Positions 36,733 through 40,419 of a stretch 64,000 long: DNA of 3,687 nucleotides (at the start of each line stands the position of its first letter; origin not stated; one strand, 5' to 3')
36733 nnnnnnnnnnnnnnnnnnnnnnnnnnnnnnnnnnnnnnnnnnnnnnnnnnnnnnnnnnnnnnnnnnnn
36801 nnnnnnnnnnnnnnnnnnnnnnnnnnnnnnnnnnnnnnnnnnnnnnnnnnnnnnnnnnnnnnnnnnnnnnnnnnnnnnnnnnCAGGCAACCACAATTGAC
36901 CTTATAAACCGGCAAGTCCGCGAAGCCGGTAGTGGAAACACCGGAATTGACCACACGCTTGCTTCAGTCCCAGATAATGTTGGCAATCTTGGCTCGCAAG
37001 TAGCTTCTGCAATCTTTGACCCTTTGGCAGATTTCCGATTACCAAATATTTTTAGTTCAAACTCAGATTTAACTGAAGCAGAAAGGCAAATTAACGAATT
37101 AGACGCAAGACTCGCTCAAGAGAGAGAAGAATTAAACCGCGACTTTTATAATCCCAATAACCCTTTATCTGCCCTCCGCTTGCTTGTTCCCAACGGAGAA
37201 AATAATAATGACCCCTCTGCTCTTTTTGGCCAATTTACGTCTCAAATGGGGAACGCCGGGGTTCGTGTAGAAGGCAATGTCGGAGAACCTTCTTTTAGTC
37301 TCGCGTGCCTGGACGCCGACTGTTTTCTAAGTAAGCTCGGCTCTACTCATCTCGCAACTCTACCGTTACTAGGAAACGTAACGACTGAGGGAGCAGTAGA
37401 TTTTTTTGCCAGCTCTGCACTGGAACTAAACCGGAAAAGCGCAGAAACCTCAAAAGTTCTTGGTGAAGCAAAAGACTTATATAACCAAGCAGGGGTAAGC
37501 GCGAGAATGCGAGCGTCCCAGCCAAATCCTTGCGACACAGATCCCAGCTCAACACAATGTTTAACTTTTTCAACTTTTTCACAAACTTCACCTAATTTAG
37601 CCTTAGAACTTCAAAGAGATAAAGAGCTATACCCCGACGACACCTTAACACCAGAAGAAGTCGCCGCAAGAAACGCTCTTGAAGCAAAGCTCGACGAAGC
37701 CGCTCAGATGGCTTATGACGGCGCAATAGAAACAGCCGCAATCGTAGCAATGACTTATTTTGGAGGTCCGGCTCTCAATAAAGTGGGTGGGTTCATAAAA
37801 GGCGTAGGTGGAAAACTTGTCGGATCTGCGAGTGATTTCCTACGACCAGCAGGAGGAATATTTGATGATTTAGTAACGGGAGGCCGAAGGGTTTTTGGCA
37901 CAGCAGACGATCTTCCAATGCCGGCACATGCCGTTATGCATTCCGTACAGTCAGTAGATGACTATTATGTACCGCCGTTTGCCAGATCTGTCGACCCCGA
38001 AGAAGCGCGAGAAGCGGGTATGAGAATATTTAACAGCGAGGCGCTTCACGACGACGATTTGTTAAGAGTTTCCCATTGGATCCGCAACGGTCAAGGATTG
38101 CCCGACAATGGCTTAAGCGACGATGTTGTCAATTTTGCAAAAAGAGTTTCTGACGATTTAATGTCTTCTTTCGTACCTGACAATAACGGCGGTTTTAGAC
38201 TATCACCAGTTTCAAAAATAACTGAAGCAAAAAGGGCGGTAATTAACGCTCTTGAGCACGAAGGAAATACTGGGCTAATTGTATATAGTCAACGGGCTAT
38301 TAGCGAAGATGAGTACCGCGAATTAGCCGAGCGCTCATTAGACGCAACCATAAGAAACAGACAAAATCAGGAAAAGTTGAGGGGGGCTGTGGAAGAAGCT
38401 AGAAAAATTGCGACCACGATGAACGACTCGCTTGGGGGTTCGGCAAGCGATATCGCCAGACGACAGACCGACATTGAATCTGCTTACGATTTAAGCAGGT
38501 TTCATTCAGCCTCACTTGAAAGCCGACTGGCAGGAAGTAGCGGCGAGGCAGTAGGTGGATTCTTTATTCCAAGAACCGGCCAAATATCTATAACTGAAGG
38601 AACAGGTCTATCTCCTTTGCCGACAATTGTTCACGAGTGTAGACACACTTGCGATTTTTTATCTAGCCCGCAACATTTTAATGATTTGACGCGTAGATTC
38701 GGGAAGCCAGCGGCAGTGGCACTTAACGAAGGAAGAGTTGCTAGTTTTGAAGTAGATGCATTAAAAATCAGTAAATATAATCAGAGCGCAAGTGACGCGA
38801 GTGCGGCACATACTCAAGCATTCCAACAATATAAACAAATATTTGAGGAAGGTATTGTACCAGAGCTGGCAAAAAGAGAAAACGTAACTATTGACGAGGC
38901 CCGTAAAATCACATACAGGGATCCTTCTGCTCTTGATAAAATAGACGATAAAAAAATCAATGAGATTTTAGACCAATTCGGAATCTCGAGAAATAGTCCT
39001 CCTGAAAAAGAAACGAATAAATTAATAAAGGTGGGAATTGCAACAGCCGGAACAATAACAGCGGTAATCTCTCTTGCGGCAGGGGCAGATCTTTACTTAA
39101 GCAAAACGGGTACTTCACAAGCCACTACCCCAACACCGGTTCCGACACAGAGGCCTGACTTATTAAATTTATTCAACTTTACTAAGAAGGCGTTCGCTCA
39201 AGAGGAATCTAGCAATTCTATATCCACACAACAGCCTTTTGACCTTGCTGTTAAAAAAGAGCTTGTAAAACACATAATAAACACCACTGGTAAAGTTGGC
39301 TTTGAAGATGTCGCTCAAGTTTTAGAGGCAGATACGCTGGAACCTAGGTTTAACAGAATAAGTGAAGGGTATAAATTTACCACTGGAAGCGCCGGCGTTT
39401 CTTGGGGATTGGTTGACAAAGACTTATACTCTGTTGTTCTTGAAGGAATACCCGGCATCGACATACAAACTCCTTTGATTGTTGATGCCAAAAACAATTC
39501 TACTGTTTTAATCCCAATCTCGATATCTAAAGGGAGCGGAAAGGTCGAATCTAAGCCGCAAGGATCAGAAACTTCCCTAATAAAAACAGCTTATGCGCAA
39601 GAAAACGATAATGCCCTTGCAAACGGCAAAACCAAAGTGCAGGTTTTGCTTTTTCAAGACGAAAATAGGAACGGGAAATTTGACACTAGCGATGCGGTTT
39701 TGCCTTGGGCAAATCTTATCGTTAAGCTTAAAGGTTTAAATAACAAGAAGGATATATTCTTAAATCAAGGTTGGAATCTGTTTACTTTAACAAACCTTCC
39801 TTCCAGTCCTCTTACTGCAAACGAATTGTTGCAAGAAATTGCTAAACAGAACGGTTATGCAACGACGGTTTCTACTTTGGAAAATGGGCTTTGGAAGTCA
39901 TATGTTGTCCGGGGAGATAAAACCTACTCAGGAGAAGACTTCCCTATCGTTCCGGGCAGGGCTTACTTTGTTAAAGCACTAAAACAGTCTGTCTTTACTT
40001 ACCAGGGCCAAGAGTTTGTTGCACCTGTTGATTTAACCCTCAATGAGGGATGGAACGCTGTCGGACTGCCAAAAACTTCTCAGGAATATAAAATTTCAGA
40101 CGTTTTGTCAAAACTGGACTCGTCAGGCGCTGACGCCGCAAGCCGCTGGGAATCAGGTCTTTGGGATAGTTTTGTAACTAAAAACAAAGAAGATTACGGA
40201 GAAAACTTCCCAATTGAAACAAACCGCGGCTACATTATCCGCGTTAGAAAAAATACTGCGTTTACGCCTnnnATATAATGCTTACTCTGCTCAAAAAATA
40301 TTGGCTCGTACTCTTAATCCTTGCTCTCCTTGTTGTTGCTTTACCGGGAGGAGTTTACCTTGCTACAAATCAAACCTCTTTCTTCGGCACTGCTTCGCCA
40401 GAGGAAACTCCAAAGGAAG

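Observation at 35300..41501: Three-gene surface locus: paralogous membrane-anchored FN3-like proteins flanking a 1418-aa acidic GNTG-repeat giant protein with HExxH motif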

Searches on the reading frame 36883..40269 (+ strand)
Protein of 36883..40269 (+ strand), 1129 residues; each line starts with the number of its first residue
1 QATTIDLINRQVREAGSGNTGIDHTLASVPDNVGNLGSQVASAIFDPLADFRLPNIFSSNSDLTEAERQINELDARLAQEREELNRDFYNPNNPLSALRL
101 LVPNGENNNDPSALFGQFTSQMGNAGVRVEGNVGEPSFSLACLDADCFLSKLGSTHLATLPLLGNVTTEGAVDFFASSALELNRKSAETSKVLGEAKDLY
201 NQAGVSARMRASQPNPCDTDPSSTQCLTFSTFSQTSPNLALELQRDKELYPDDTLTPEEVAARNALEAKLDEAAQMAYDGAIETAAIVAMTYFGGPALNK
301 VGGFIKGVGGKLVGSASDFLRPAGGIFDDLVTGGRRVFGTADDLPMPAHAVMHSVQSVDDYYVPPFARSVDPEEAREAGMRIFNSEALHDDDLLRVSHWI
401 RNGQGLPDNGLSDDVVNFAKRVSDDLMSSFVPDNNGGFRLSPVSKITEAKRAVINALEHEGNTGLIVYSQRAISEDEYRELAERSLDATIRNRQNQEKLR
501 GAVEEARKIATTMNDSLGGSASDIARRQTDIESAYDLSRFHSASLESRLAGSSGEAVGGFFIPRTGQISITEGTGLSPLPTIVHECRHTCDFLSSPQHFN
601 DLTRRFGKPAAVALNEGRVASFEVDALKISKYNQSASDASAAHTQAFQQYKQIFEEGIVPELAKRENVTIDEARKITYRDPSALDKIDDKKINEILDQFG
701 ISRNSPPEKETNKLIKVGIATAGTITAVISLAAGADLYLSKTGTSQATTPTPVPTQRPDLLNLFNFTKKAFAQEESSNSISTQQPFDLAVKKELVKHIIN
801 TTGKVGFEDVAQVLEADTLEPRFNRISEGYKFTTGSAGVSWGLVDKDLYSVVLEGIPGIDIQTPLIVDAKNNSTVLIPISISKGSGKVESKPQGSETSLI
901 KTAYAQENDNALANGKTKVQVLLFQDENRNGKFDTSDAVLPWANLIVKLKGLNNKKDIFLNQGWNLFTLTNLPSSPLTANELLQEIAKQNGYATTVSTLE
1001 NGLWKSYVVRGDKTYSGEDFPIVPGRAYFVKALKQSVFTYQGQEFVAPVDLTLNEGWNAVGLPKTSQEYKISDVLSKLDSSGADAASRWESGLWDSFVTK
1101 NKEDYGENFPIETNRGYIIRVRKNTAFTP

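Call 25: search_protein_representatives(protein=window:36883-40269:+)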
Query: 1129 residues. Proteins with E-value up to 0.001 (for the whole library): 1089; up to 1e-10: 490; up to 1e-30: 73. The best 150 are listed.
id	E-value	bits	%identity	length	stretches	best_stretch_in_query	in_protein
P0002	0.0e+00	2034.1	80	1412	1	1-1129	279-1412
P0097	8.0e-107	375.2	37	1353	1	464-1129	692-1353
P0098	1.7e-99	350.9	35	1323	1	235-1129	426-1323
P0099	2.1e-97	344.0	41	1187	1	581-1129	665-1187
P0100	3.4e-96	340.0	44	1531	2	764-1129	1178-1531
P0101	1.4e-94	334.7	48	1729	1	763-1129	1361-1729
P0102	3.3e-94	333.4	46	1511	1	728-1129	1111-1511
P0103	1.7e-93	331.1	40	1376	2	777-1128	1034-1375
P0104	1.4e-92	328.0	47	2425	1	766-1129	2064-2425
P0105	1.9e-92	327.6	43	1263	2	746-1129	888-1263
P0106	1.2e-91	324.9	48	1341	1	764-1129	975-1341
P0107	7.6e-89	315.7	45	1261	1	784-1129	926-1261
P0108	3.3e-88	313.6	39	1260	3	719-1129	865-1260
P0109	5.2e-88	312.9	38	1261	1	547-1122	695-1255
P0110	1.4e-87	311.6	48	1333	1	778-1129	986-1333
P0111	6.3e-87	309.3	37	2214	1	533-1129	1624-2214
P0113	2.3e-86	307.4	44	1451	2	782-1124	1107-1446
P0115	7.5e-86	305.8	48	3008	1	765-1124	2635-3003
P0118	1.8e-83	297.9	45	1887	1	752-1129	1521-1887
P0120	8.0e-81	289.1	46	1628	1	781-1129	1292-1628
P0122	2.7e-80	287.4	41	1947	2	784-1129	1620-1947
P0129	3.0e-73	264.0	43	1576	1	781-1129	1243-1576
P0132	4.4e-70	253.6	37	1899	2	778-1129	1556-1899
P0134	8.5e-70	252.6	42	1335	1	779-1129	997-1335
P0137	5.6e-64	233.4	39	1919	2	784-1129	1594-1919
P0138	6.5e-64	233.1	35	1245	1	554-1077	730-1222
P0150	1.5e-52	195.5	35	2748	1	749-1126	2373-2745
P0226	2.7e-21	92.1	31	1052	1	913-1120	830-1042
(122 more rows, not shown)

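Call 45: search_protein_families(library=pfam, alignment_id=A3, max_evalue=0.001)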
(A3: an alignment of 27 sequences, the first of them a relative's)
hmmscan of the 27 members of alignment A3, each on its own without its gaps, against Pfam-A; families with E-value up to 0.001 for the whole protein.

A. member 1, P0100 (1531 aa): 0 families

B. families by the number of members that match (of 27 scanned): 10 families
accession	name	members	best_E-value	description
PF09143.16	AvrPphF-ORF-2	2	1.1e-20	AvrPphF-ORF-2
PF00069.31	Pkinase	2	5.4e-06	Protein kinase domain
PF00481.26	PP2C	1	2.7e-14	Protein phosphatase 2C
PF13672.11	PP2C_2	1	3.5e-10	Protein phosphatase 2C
PF15633.11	Tox-ART-HYD1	1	7.7e-05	HYD1 signature containing ADP-ribosyltransferase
PF03109.22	ABC1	1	0.00013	ABC1 atypical kinase-like domain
PF19974.5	TCAD9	1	0.0002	Ternary complex associated domain 9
PF07228.17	SpoIIE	1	0.00055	Stage II sporulation protein E (SpoIIE)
PF04886.17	PT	1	0.00079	PT disordered repeat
PF01163.29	RIO1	1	0.00091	RIO domain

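Call 77: search_protein_families(library=pfam, proteins=[P0101, P0102, P0105, P0110, P0113, P0120], max_evalue=0.001)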
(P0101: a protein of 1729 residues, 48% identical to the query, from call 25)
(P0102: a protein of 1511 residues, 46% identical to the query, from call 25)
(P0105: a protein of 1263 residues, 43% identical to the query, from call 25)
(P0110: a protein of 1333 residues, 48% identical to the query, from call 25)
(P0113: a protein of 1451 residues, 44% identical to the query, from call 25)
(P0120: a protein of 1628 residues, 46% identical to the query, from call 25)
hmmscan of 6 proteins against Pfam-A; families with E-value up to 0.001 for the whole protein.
P0101 (1729 aa): 0 families

P0102 (1511 aa): 0 families

P0105 (1263 aa): 1 family
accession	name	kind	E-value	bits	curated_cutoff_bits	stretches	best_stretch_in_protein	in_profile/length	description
PF15633.11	Tox-ART-HYD1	-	7.7e-05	23.7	25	0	705-816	2-93/97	HYD1 signature containing ADP-ribosyltransferase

P0110 (1333 aa): 0 families

P0113 (1451 aa): 0 families

P0120 (1628 aa): 0 families

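Call 78: search_protein_families(library=pfam, proteins=[P0118, P0122, P0129, P0132, P0137], max_evalue=0.001)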
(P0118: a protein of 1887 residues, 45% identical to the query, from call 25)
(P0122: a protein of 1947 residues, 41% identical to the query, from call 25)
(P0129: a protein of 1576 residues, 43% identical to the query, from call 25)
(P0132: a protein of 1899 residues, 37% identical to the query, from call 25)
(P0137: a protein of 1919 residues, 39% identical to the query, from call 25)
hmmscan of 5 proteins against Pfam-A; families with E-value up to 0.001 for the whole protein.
P0118 (1887 aa): 0 families

P0122 (1947 aa): 0 families

P0129 (1576 aa): 1 family
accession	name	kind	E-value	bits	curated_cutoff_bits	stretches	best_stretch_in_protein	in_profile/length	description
PF09143.16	AvrPphF-ORF-2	-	1.1e-20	74.8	25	1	1022-1150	30-168/175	AvrPphF-ORF-2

P0132 (1899 aa): 1 family
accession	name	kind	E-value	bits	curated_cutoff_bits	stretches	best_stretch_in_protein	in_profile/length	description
PF00069.31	Pkinase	-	0.0001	22.3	31.7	1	921-961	101-141/263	Protein kinase domain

P0137 (1919 aa): 0 families

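Call 80: list_cluster_members(proteins=[P0097, P0098, P0099, P0101, P0104, P0105, P0111, P0115, P0129, P0150])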
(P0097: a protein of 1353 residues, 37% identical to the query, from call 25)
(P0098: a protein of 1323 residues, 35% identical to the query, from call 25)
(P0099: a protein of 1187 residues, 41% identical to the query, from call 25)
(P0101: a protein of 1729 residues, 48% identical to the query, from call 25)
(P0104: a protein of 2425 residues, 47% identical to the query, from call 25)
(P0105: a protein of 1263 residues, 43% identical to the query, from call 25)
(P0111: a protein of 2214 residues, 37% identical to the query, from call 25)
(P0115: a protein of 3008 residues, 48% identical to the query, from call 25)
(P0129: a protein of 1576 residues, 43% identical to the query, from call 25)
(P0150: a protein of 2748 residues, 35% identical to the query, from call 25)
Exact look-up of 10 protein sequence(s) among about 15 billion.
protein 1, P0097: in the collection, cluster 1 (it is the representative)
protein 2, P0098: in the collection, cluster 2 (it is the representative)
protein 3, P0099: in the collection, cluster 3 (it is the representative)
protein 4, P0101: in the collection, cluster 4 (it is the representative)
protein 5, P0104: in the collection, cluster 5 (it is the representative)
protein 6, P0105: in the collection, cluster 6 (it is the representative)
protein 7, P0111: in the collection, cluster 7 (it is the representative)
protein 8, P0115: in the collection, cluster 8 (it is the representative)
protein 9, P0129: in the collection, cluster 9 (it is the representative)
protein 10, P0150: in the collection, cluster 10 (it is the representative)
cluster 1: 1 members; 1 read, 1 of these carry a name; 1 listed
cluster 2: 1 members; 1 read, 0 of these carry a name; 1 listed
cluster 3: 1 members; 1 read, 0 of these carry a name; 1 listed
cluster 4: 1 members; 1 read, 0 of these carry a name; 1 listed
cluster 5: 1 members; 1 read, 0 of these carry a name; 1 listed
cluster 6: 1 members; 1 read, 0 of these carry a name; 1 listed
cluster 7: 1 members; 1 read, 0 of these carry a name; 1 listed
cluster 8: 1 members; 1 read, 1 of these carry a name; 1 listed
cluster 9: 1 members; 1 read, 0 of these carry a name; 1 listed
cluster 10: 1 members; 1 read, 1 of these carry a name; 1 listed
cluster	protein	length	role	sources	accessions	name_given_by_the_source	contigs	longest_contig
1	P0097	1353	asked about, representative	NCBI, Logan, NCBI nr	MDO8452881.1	MAG: hypothetical protein Q7S79_03965 [bacterium] | hypothetical protein [bacterium]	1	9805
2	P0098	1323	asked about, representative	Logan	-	-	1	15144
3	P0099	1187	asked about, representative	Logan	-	-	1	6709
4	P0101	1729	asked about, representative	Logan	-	-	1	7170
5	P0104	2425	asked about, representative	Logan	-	-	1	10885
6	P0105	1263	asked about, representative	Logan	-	-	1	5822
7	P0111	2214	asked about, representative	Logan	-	-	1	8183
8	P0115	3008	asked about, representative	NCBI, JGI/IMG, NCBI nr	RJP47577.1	MAG: hypothetical protein C4584_00295 [Armatimonadetes bacterium] | MAG: hypothetical protein C4584_00295 [Armatimonadota bacterium]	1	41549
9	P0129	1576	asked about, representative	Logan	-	-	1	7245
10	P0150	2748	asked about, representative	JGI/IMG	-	hypothetical protein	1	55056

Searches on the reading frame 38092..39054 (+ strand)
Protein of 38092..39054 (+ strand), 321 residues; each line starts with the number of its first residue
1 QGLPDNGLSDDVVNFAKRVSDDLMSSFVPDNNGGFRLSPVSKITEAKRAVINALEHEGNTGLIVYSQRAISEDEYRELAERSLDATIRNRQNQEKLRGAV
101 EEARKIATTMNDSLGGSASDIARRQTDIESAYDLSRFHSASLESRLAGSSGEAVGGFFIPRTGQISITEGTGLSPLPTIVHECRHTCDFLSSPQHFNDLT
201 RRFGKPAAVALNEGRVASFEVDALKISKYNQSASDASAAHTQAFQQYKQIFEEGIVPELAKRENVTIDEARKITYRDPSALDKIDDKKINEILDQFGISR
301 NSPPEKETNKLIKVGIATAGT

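Call 51: search_solved_structures(query=A4, max_evalue=10)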
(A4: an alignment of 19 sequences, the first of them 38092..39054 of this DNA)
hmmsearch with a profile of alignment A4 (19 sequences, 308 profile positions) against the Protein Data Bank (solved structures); distinct sequences matched with E-value up to 10: 5.
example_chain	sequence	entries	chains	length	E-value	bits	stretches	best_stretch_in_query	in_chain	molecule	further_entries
4biw_A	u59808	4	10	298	0.5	13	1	5-129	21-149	SENSOR PROTEIN CPXA | Sensor histidine kinase CpxA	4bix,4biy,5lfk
2for_A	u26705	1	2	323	1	11.9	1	64-115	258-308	Geranyltranstransferase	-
4biz_A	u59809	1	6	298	1.2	11.7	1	5-129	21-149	SENSOR PROTEIN CPXA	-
9vvp_L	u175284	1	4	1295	1.3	11.6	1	54-129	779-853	Gp29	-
4biu_A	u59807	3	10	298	1.4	11.5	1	5-129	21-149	SENSOR PROTEIN CPXA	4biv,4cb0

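Call 60: predict_structure(alignment_id=A4)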
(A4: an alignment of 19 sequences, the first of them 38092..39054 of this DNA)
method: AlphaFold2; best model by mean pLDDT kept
length: 321 residues; sequences in the alignment: 19
mean_pLDDT: 85.7   pTM: 0.85
mean pLDDT of the five models: 85.7, 84.3, 84.3, 83.8, 82.6
residues with pLDDT >= 90: 171; 70-90: 106; 50-70: 22; < 50: 22
segments of 3 or more residues with pLDDT < 50: 1-5, 306-321
pLDDT, mean of each block of 10 residues (from residue 1): 55 87 89 83 85 79 64 87 89 93 98 96 97 94 71 81 89 90 96 94 94 97 98 91 89 98 98 96 96 91 51 32 28
secondary structure, 60 per line:
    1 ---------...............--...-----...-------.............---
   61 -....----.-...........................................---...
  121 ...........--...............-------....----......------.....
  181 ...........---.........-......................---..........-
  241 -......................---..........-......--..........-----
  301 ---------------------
elements in order: H10-24 E27-29 E35-37 H45-57 H62-65 H72-114 H118-131 E137-141 H142-148 E156-159 E164-169 H176-191 H195-203 H205-226 H230-239 H242-263 H267-276 H278-283 H286-295
